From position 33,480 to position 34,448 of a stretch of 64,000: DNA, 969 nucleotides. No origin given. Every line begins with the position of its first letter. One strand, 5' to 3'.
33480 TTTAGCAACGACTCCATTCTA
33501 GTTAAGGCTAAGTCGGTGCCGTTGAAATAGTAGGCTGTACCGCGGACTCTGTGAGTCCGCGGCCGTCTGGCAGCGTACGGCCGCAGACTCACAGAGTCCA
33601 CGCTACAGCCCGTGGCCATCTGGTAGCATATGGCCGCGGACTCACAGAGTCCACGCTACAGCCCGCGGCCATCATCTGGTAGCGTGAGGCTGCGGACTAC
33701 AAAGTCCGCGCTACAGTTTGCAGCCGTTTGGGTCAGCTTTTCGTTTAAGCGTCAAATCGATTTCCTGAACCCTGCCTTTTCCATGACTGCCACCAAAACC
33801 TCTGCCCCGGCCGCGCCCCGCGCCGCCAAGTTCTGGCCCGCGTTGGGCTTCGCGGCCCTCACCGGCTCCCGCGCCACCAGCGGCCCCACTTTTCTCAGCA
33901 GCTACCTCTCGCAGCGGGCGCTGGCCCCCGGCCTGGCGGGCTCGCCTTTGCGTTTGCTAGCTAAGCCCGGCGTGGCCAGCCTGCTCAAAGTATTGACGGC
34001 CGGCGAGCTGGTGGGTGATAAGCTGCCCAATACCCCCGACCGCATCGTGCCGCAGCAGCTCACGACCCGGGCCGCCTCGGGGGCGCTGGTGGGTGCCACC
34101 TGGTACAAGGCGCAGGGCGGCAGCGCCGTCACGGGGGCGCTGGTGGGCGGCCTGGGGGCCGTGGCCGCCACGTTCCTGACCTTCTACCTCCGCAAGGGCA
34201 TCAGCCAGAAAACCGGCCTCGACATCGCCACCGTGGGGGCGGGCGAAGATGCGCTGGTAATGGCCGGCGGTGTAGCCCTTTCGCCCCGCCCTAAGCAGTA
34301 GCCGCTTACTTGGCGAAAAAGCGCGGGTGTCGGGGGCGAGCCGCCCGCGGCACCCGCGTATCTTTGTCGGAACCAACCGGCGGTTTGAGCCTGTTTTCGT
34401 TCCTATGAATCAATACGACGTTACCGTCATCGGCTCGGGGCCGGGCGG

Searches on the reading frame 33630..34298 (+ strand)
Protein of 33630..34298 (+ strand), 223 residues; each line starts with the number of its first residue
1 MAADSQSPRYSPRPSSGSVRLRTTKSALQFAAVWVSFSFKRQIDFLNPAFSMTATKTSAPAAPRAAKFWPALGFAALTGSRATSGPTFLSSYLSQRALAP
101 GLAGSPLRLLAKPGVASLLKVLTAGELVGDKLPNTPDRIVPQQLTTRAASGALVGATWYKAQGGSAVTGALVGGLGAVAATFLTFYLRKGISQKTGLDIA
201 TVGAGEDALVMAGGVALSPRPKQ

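Call 4: search_protein_families(library=ncbifam, proteins=[window:33630-34298:+], max_evalue=1)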
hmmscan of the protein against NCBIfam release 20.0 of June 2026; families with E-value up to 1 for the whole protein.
window:33630-34298:+ (223 aa): 1 family
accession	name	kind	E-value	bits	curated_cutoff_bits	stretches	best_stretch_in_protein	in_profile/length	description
NF045786.1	OlefBLtnSynXan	equivalog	0.019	13.4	900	1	38-79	193-234/544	olefin beta-lactone synthetase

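Call 5: search_protein_families(library=pfam, proteins=[window:33630-34298:+], max_evalue=1)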
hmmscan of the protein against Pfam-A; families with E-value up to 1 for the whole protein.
window:33630-34298:+ (223 aa): 1 family
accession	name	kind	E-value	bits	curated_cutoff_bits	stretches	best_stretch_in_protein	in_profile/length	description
PF13548.11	DUF4126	-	5.2e-06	26.7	27.5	1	71-214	4-148/175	Domain of unknown function (DUF4126)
